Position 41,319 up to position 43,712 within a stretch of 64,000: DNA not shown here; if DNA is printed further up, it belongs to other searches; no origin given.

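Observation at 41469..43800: Orphan Eco57I/TaqI-family N6-adenine methyltransferase at the island edge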

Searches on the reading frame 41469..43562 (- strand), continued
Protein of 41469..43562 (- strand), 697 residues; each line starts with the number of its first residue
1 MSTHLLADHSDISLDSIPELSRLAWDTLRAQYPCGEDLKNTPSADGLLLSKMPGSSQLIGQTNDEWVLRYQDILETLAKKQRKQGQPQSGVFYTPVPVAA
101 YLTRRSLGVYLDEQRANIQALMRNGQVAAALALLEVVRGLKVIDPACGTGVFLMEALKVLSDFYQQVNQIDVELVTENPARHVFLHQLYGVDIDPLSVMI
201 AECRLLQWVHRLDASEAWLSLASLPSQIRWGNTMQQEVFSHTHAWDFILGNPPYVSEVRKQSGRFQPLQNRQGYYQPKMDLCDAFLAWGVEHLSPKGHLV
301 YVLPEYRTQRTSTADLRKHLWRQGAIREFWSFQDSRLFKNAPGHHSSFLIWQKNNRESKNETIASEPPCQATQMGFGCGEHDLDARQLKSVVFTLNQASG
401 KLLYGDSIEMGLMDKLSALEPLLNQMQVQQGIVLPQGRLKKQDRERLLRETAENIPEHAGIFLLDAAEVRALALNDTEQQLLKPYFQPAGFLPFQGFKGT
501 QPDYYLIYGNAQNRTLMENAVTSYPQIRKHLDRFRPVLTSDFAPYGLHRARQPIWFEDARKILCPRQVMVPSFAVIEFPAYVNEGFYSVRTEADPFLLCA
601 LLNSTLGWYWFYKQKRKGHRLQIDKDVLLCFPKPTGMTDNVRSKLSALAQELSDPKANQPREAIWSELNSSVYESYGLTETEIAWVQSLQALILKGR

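Call 14: find_related_loci(query=A1, collection=genome_contigs, flank=6000)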
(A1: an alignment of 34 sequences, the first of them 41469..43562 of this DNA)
Query A1 (697 aa) in genome_contigs; peptide patterns used: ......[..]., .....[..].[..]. (x = any residue, [..] = any of these).
199 stretches matched a pattern; 159 encode a relative of the query (tblastn E <= 1e-3); the best 80 are kept; 80 distinct loci.
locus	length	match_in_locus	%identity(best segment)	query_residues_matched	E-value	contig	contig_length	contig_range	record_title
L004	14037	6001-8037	53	15-696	0e+0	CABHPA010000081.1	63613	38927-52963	MAG: Candidatus Melainabacteria bacterium isolate Melainabacteria_sp_nbed3b74 genome assembly, contig: NODE_1384_length_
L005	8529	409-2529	46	11-680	0e+0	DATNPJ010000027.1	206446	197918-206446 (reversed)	MAG TPA_asm: Coleofasciculaceae cyanobacterium isolate SMAG_U16478 k141_1194925, whole genome shotgun sequence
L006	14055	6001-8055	47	5-686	0e+0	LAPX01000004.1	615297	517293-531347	Vampirovibrio chlorellavorus isolate NCIMB 11383 contig_4, whole genome shotgun sequence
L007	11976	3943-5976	46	12-687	0e+0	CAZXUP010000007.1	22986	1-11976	MAG TPA_asm: uncultured Vampirovibrionales bacterium isolate SRP344714_co2_442 genome assembly, contig: NODE_5719_length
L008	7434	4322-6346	46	16-688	0e+0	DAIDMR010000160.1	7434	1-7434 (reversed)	MAG TPA_asm: Vampirovibrio sp. isolate clean456 k141_47611, whole genome shotgun sequence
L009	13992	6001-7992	46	46-695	1e-179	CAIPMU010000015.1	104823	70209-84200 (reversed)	MAG: Vampirovibrio chlorellavorus isolate Umea1_bin-2013 genome assembly, contig: bin-2013:15/20, whole genome shotgun s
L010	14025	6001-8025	46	20-688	3e-179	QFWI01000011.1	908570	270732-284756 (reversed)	MAG: Vampirovibrio chlorellavorus isolate Vc_AZ_2 Contig11, whole genome shotgun sequence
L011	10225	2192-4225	45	11-697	1e-179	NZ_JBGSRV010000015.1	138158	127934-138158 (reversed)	MAG: Vampirovibrio sp. isolate JTS-AC367 k141_399393, whole genome shotgun sequence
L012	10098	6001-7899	42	20-687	4e-153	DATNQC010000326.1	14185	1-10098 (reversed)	MAG TPA_asm: Oculatellaceae cyanobacterium isolate SMAG_U16497 k141_195562, whole genome shotgun sequence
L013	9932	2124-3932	42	46-680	4e-142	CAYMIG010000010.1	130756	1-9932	MAG TPA_asm: uncultured Vampirovibrionales bacterium isolate SRP290908_co2_77 genome assembly, contig: NODE_120_length_1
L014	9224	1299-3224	40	14-678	2e-131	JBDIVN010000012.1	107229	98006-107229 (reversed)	MAG: Vampirovibrionales bacterium isolate Bin_14 NODE_131_length_107229_cov_9.026199, whole genome shotgun sequence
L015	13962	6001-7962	38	38-691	7e-128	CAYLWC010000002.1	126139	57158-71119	MAG TPA_asm: uncultured Vampirovibrionales bacterium isolate SRP144015_co1_126 genome assembly, contig: NODE_75_length_1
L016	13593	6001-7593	26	88-640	4e-35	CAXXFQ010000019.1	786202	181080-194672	MAG: Thermoguttaceae bacterium isolate 8b3353c7-b3ef-4d97-bce3-25bd4c24e67f genome assembly, contig: contig_19, whole ge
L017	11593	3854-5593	26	88-687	1e-30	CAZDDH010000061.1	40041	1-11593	MAG TPA_asm: uncultured Rickettsiales bacterium isolate SRP077602_co5_208 genome assembly, contig: NODE_4794_length_4004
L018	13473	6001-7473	21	86-575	2e-20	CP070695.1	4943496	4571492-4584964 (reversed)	MAG: Candidatus Heimdallarchaeota archaeon isolate bin6 chromosome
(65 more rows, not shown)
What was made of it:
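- The next best hit is 26% identical (call 14).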

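Call 26: find_encoding_contigs(protein=P0006, flank=5000, max_places=1)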
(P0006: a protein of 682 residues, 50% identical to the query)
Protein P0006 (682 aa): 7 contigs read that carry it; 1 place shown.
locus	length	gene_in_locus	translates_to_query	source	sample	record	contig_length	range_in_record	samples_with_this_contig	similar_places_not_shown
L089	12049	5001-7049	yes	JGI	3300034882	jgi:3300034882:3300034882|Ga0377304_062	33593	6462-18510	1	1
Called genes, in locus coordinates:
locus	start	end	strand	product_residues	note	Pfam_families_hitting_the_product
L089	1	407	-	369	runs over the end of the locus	PF00730:HhH-GPD, PF00293:NUDIX, PF14815:NUDIX_4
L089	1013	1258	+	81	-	-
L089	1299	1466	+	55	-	-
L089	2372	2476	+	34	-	-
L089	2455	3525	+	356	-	-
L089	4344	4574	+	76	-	-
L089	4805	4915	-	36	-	-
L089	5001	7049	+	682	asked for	PF02384:N6_Mtase, PF20473:MmeI_Mtase, PF07669:Eco57I, PF12950:TaqI_C (weak)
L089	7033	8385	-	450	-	PF00890:FAD_binding_2 (weak), PF01266:DAO (weak), PF01593:Amino_oxidase, PF03486:HI0933_like (faint), PF13450:NAD_binding_8, PF13738:Pyr_redox_3 (faint)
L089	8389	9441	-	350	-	PF00762:Ferrochelatase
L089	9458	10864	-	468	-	PF04055:Radical_SAM, PF06969:HemN_C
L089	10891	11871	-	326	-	PF01208:URO-D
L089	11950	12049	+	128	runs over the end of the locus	-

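Call 27: find_encoding_contigs(protein=P0012, flank=5000, max_places=1)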
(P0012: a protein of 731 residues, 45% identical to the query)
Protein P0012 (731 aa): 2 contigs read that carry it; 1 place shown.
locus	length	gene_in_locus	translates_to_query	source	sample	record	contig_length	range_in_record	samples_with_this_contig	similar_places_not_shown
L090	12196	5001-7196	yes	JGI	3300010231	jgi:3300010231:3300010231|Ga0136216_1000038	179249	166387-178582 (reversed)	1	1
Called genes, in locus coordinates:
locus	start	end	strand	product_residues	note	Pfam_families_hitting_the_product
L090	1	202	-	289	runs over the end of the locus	?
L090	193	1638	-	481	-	PF01565:FAD_binding_4, PF02913:FAD-oxidase_C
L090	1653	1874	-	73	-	-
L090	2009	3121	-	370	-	PF00730:HhH-GPD, PF00293:NUDIX, PF14815:NUDIX_4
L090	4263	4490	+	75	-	-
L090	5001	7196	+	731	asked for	PF02384:N6_Mtase, PF20473:MmeI_Mtase, PF07669:Eco57I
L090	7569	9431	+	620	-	PF02638:GHL10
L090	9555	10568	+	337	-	PF01073:3Beta_HSD, PF01370:Epimerase, PF02719:Polysacc_synt_2, PF04321:RmlD_sub_bind, PF16363:GDP_Man_Dehyd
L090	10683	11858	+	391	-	-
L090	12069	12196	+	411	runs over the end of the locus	PF25917:BSH_RND (weak), PF25973:BSH_CzcB, PF25893:HH_CzcB, PF25954:Beta-barrel_RND_2, PF25967:RND-MFP_C (weak), PF25975:CzcB_C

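Call 28: find_encoding_contigs(protein=P0013, flank=5000, max_places=1)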
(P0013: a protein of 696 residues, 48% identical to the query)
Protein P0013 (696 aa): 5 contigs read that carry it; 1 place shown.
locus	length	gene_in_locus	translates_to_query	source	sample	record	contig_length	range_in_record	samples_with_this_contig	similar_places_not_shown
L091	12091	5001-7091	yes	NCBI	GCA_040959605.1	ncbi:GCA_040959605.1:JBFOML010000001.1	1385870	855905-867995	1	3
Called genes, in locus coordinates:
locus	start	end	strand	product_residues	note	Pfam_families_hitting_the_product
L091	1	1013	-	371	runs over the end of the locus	PF00730:HhH-GPD, PF00633:HHH, PF00293:NUDIX, PF14815:NUDIX_4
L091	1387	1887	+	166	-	-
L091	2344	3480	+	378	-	-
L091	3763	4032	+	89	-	-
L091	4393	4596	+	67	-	-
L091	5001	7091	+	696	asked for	PF02384:N6_Mtase, PF20473:MmeI_Mtase (faint), PF07669:Eco57I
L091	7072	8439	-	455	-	PF00890:FAD_binding_2 (weak), PF01266:DAO (weak), PF01593:Amino_oxidase, PF01946:Thi4 (weak), PF03486:HI0933_like (faint), PF07992:Pyr_redox_2 (faint), PF13450:NAD_binding_8, PF13454:NAD_binding_9 (faint)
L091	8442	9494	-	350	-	PF00762:Ferrochelatase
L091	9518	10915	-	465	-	PF04055:Radical_SAM, PF06969:HemN_C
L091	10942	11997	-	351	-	PF01208:URO-D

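Call 29: find_encoding_contigs(protein=P0015, flank=5000, max_places=1)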
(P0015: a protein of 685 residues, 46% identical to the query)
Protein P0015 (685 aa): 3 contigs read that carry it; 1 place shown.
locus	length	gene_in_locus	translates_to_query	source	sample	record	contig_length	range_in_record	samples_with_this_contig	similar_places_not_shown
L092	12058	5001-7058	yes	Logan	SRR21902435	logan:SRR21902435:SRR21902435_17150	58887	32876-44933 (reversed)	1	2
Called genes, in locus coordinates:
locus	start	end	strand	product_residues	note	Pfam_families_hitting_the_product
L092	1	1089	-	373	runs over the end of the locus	PF00730:HhH-GPD, PF00633:HHH (weak), PF00293:NUDIX, PF14815:NUDIX_4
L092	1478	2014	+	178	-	-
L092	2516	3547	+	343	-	-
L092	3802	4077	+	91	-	-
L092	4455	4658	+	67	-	-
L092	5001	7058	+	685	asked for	PF02384:N6_Mtase, PF20473:MmeI_Mtase, PF07669:Eco57I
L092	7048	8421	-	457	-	PF01266:DAO (weak), PF03486:HI0933_like (faint), PF13450:NAD_binding_8, PF01593:Amino_oxidase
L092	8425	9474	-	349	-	PF00762:Ferrochelatase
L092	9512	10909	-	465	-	PF04055:Radical_SAM, PF06969:HemN_C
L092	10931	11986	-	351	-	PF01208:URO-D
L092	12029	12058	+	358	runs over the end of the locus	-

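Call 38: predict_structure(alignment_id=A1)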
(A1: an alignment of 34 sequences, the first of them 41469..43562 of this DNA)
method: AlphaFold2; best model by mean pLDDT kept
length: 697 residues; sequences in the alignment: 34
mean_pLDDT: 88.9   pTM: 0.86
mean pLDDT of the five models: 88.9, 88.7, 87.5, 87.1, 86.7
residues with pLDDT >= 90: 446; 70-90: 205; 50-70: 36; < 50: 10
segments of 3 or more residues with pLDDT < 50: 1-7
pLDDT, mean of each block of 10 residues (from residue 1): 42 87 95 66 77 88 90 92 83 91 98 98 96 97 96 98 96 88 95 94 93 77 85 85 93 83 82 82 93 96 88 89 95 78 79 76 69 92 94 88 92 93 95 87 87 84 96 95 94 94 93 89 93 83 68 92 95 97 95 96 97 88 92 93 97 88 95 97 96 76
secondary structure, 60 per line:
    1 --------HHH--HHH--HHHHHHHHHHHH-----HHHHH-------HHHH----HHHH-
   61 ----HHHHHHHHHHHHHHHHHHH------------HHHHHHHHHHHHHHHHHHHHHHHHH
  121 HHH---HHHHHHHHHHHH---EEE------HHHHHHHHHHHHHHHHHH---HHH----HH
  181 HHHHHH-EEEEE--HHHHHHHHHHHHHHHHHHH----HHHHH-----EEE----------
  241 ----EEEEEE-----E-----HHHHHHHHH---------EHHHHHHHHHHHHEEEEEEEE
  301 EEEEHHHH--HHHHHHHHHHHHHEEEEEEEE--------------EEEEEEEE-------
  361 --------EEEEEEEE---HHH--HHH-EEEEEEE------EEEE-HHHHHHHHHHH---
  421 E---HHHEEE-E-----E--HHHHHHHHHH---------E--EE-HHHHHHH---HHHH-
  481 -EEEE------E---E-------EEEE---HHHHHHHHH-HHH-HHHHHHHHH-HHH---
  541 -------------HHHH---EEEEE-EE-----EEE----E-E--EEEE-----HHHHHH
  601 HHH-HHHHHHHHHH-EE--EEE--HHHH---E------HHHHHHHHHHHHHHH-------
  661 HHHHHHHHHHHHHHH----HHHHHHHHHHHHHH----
elements in order (helices of 4 or more, strands of 3 or more residues): H19-30 H36-40 H48-51 H56-59 H65-83 H96-123 H127-138 E142-144 H151-168 H179-186 E188-192 H195-213 H218-222 E228-230 E245-250 H262-270 H281-292 E293-304 H305-308 H311-323 E324-331 E346-353 E369-376 E389-395 E402-405 H407-417 E428-430 H441-450 H466-472 H476-479 E482-485 E504-507 H511-519 H525-533 H554-557 E561-565 E574-576 E586-589 H595-603 H605-614 E620-622 H625-628 H639-653 H661-675 H680-693
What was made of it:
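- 41469..43562 (-): Solitary gamma-class N6-adenine DNA methyltransferase, 697 aa. Layout: N-terminal helices 1-85, catalytic domain of about 86-365, variable insert of about 352-385, TaqI_C-like recognition domain of about 386-640, C-terminal helices 641-697. AF2 model pLDDT 88.9 (call 38).
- Fold: confident AF2 model, pLDDT 88.9 (call 38). The fold is predicted with confidence (call 38).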

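Call 41: fold_search(model_id=the predicted structure, library=pdb)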
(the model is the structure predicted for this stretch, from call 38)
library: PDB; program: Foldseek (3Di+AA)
matches with E <= 10: 923; with E <= 0.001: 158
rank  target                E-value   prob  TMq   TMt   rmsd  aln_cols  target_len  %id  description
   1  7lni_A                5.1e-29  1.00  0.59  0.73   6.4       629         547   18  SeMet CamA Adenine Methyltransferase Complexed to Cognate Substrate DNA (released 2021-05-19)
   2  8cxs_A                1.1e-28  1.00  0.57  0.70   6.7       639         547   18  CamA Adenine Methyltransferase Complexed to Cognate Substrate DNA and Inhibitor MTA (released 2023-01-11)
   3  7rfn_A                2.1e-28  1.00  0.59  0.74   6.3       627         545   17  CamA Adenine Methyltransferase Complexed to Cognate Substrate DNA and Inhibitor SGC8158 (released 2021-09-15)
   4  7rfk_A                3.1e-28  1.00  0.59  0.70   6.7       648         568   17  CamA Adenine Methyltransferase Complexed to Cognate Substrate DNA and Inhibitor Sinefungin (released 2021-09-15)
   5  8cxx_A                3.8e-28  1.00  0.59  0.73   6.2       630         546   17  CamA Adenine Methyltransferase Complexed to Cognate Substrate DNA and Compound 6 (released 2023-01-11)
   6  7rfl_A                4.5e-28  1.00  0.60  0.74   5.9       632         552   18  CamA Adenine Methyltransferase Complexed to Cognate Substrate DNA and Inhibitor SGC0946 (released 2021-09-15)
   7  8cy0_A                5.3e-28  1.00  0.60  0.75   5.9       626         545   17  CamA Adenine Methyltransferase Complexed to Cognate Substrate DNA and Inhibitor MC4756 (Compound 178) (released 2023-01-11)
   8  8cy2_A                5.6e-28  1.00  0.60  0.75   5.5       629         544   17  CamA Adenine Methyltransferase Complexed to Cognate Substrate DNA and Inhibitor APNEA (Compound 9) (released 2023-01-11)
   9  7lt5_A                9.5e-28  1.00  0.59  0.71   6.6       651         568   17  CamA Adenine Methyltransferase Complexed to Cognate Substrate DNA and Cofactor SAH (released 2021-05-19)
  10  8cxw_B                1.1e-27  1.00  0.58  0.71   6.6       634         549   16  CamA Adenine Methyltransferase Complexed to Cognate Substrate DNA and Inhibitor piclidenoson (Compound 4) (released 2023-01-11)
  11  7rfm_A                1.3e-27  1.00  0.58  0.72   6.6       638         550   17  CamA Adenine Methyltransferase Complexed to Cognate Substrate DNA and Inhibitor EPZ004777 (released 2021-09-15)
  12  7rfl_B                1.4e-27  1.00  0.58  0.72   6.6       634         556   18  CamA Adenine Methyltransferase Complexed to Cognate Substrate DNA and Inhibitor SGC0946 (released 2021-09-15)
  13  8vpg_A                1.9e-27  1.00  0.60  0.75   5.8       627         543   17  CamA Adenine Methyltransferase Complexed to Cognate Substrate DNA and Containing Quinoline-based SGI-1027 Analog 455 (released 2024-09-25)
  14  7lt5_C                1.9e-27  1.00  0.59  0.71   6.7       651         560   17  CamA Adenine Methyltransferase Complexed to Cognate Substrate DNA and Cofactor SAH (released 2021-05-19)
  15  8fs2_A                2.0e-27  1.00  0.59  0.74   6.3       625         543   17  CamA Adenine Methyltransferase Complexed to Cognate Substrate DNA and Inhibitor 11b (YD907) (released 2023-05-10)
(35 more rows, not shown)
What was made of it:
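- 41469..43562 (-): Foldseek best match CamA, E 5e-29, TM 0.73-0.75 (call 41).
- On Gamma-class N6-adenine DNA methyltransferase (Pfam Eco57I PF07669 / N6_Mtase PF02384): The fold aligns over the whole length with CamA and M.BseCI (call 41).
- The whole-length fold matches stand-alone adenine DNA methylases bound to DNA: CamA (E 5e-29, TM 0.73-0.75) and M.BseCI (call 41).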

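Call 59: search_protein_families(library=pfam, alignment_id=A1, max_evalue=0.01)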
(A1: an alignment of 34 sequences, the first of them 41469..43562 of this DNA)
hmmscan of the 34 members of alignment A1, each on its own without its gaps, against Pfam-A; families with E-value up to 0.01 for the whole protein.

A. member 1, window:41469-43562:- (697 aa): 4 families
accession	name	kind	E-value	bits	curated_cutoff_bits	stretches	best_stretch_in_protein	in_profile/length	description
PF07669.17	Eco57I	-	4.2e-16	59.9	25.3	1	186-338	1-171/171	Eco57I restriction-modification methylase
PF02384.22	N6_Mtase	-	7.2e-14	52.3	20.4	1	88-362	24-241/311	N-6 DNA Methylase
PF20473.4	MmeI_Mtase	-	7e-12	45.5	27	1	131-284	12-175/259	MmeI, DNA-methyltransferase domain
PF01170.24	UPF0020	-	1.2e-06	28.8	22.3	1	127-257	16-134/197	RMKL-like, methyltransferase domain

B. families by the number of members that match (of 34 scanned): 6 families
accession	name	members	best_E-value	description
PF07669.17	Eco57I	34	1.8e-20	Eco57I restriction-modification methylase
PF02384.22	N6_Mtase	34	1.3e-15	N-6 DNA Methylase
PF20473.4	MmeI_Mtase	34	1.9e-14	MmeI, DNA-methyltransferase domain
PF01170.24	UPF0020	29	5.6e-07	RMKL-like, methyltransferase domain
PF12950.13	TaqI_C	21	5.4e-07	TaqI-like C-terminal specificity domain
PF05175.20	MTS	2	0.0033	Methyltransferase small domain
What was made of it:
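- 41469..43562 (-): TaqI_C found in 21 of 34 family members (call 59).
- On Gamma-class N6-adenine DNA methyltransferase (Pfam Eco57I PF07669 / N6_Mtase PF02384): All 34 family members match (call 59).
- Recognition domain: TaqI_C is detected in 21 of 34 members (call 59). A large TaqI_C-type DNA recognition domain is present (call 59).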
